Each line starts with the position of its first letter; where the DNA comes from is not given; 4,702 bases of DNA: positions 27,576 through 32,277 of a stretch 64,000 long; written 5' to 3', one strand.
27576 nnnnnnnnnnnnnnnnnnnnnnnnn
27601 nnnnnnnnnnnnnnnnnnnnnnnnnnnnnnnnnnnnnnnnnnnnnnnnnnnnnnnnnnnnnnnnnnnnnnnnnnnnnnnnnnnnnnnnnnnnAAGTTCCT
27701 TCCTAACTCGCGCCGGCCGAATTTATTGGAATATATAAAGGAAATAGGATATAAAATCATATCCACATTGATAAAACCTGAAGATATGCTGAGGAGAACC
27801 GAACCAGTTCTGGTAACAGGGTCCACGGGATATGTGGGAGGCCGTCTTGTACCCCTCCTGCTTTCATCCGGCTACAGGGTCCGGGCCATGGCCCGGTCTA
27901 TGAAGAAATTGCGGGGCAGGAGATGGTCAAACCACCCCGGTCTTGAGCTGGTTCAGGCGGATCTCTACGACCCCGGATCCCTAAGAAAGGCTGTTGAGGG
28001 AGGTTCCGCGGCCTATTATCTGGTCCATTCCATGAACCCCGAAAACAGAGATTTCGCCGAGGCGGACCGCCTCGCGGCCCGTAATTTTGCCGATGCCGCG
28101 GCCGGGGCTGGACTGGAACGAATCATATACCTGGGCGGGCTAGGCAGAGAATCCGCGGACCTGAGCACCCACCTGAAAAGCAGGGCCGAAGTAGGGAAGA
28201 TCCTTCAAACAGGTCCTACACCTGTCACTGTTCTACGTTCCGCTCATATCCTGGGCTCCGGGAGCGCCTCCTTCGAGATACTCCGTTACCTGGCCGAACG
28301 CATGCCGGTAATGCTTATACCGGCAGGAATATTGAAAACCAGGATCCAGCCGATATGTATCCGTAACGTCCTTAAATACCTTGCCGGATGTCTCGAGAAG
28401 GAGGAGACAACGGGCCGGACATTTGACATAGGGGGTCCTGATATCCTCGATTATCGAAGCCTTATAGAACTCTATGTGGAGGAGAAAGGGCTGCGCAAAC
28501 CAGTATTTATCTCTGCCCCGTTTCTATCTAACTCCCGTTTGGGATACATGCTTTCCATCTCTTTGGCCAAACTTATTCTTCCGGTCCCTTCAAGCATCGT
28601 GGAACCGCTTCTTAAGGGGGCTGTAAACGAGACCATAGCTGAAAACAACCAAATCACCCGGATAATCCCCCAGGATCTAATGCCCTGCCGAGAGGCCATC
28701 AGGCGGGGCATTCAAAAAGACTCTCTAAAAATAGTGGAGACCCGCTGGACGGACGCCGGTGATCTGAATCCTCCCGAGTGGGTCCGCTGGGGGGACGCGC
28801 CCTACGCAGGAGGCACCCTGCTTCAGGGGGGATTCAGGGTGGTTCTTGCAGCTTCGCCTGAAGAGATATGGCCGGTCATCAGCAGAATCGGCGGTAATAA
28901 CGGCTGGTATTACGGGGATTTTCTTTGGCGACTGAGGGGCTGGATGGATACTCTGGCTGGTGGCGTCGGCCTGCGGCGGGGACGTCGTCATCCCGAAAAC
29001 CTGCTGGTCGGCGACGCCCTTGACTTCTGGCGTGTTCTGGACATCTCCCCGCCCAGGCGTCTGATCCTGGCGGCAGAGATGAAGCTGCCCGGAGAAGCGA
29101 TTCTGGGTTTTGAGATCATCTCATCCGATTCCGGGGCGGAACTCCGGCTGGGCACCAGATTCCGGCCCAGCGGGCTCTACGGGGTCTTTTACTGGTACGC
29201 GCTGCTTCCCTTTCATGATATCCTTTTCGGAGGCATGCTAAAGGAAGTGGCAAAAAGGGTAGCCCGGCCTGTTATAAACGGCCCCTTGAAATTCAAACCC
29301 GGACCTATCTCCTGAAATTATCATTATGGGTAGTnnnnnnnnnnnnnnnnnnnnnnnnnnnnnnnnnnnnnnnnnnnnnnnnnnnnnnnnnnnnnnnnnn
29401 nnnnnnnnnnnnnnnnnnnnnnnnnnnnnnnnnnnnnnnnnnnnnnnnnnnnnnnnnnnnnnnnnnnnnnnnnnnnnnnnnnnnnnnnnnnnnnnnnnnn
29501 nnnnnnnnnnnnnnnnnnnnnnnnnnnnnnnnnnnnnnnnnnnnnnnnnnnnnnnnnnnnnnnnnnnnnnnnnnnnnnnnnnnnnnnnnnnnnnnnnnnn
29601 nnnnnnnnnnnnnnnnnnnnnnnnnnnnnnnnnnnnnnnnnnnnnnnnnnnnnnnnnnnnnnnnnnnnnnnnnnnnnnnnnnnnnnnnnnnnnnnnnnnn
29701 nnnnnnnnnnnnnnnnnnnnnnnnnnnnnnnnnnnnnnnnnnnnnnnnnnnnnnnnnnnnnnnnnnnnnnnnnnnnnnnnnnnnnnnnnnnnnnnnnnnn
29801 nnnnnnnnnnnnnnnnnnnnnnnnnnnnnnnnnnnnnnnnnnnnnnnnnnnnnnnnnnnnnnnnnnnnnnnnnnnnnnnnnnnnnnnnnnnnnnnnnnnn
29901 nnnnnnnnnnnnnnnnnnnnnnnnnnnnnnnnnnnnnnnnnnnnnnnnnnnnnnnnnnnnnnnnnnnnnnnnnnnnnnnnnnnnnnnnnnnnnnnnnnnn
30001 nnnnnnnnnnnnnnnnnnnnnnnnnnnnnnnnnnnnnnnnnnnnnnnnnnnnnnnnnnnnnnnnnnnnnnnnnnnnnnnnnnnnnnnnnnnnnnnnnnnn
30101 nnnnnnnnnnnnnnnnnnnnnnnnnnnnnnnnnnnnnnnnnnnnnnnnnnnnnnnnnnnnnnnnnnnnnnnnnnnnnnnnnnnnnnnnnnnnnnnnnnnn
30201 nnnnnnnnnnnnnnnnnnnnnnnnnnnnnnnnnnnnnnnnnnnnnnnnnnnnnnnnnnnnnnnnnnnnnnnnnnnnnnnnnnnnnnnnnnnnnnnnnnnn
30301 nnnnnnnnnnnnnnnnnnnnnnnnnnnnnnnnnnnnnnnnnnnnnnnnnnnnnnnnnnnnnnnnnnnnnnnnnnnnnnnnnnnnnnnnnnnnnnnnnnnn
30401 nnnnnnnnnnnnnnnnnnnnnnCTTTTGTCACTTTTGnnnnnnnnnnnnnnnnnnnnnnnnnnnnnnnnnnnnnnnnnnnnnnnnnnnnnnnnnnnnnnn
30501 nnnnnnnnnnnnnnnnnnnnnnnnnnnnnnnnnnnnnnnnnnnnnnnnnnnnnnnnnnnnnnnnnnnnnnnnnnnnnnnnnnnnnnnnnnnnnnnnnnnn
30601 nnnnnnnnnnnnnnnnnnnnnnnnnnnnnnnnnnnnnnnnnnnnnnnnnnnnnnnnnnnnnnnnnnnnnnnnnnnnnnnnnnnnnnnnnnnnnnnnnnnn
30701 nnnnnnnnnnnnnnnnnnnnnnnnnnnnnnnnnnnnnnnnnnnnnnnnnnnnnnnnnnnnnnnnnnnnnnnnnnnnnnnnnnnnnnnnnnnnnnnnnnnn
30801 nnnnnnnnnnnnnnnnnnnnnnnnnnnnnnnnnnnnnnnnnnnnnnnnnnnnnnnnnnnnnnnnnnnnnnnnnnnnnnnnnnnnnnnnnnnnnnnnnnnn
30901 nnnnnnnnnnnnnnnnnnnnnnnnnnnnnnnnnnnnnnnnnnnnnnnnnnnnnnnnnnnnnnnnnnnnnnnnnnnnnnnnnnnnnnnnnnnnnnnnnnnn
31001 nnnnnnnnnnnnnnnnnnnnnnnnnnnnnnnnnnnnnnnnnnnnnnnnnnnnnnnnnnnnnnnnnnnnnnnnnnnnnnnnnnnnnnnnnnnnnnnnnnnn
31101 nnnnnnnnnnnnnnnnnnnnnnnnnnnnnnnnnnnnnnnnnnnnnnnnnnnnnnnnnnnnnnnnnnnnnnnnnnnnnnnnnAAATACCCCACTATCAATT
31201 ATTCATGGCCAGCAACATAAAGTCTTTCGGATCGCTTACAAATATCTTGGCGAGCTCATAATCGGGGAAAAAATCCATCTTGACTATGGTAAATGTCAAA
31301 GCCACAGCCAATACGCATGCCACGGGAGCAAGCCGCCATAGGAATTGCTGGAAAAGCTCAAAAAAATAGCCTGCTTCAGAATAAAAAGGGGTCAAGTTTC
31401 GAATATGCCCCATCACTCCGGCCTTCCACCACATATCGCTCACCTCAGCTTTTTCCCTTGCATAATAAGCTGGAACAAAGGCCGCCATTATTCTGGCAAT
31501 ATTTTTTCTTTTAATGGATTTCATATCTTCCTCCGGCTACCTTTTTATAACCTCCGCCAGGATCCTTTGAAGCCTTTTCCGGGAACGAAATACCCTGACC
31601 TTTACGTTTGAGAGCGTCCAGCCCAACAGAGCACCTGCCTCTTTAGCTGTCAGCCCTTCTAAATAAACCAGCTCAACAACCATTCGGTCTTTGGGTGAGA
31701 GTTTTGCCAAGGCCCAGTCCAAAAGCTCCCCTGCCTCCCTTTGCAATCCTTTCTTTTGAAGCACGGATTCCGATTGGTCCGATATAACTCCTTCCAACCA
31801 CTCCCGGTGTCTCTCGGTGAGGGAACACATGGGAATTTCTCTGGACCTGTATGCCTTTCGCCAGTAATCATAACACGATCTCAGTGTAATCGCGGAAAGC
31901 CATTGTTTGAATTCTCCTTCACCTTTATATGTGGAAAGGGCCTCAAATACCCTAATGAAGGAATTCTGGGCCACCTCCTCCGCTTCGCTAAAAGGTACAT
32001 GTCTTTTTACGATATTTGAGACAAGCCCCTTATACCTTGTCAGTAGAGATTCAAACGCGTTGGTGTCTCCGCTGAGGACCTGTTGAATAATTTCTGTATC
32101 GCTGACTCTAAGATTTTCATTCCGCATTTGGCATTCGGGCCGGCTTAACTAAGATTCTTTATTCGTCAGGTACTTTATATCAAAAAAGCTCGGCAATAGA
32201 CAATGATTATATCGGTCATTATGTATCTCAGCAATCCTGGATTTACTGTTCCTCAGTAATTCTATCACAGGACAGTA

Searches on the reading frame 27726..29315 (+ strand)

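Call 43: search_protein_families(library=pfam, proteins=[window:27726-29315:+], max_evalue=0.00001)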
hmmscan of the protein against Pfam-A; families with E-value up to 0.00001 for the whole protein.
window:27726-29315:+ (529 aa): 5 families
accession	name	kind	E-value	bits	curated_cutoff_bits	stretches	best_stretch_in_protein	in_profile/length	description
PF11066.14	DUF2867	-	1.7e-30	106.6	27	1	363-504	4-142/142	Protein of unknown function (DUF2867)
PF05368.20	NmrA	-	2.6e-16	60.5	27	1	26-138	3-107/298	NmrA-like family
PF13460.12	NAD_binding_10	-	7.3e-15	55.7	27.2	1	32-143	1-103/184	NAD(P)H-binding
PF01370.27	Epimerase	-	8.9e-10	38.8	20.9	1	28-137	1-114/240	NAD dependent epimerase/dehydratase family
PF16363.11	GDP_Man_Dehyd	-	5.4e-06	26.5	27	1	29-91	1-72/332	GDP-mannose 4,6 dehydratase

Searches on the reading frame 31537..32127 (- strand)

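Call 43: search_protein_families(library=pfam, proteins=[window:31537-32127:-], max_evalue=0.00001)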
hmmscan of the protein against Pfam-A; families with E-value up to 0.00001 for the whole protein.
window:31537-32127:- (196 aa): 4 families
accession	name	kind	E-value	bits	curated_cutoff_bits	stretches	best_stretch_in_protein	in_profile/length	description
PF08281.18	Sigma70_r4_2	-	4.3e-14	52.3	25.7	1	138-186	6-54/54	Sigma-70, region 4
PF04542.20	Sigma70_r2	-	3.8e-12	46.3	24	1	28-94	1-70/71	Sigma-70 region 2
PF04545.22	Sigma70_r4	-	4.3e-12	45.8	24.1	1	139-187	1-49/50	Sigma-70, region 4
PF07638.17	Sigma70_ECF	-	2.6e-09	37.7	21.1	0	140-188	133-181/185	ECF sigma factor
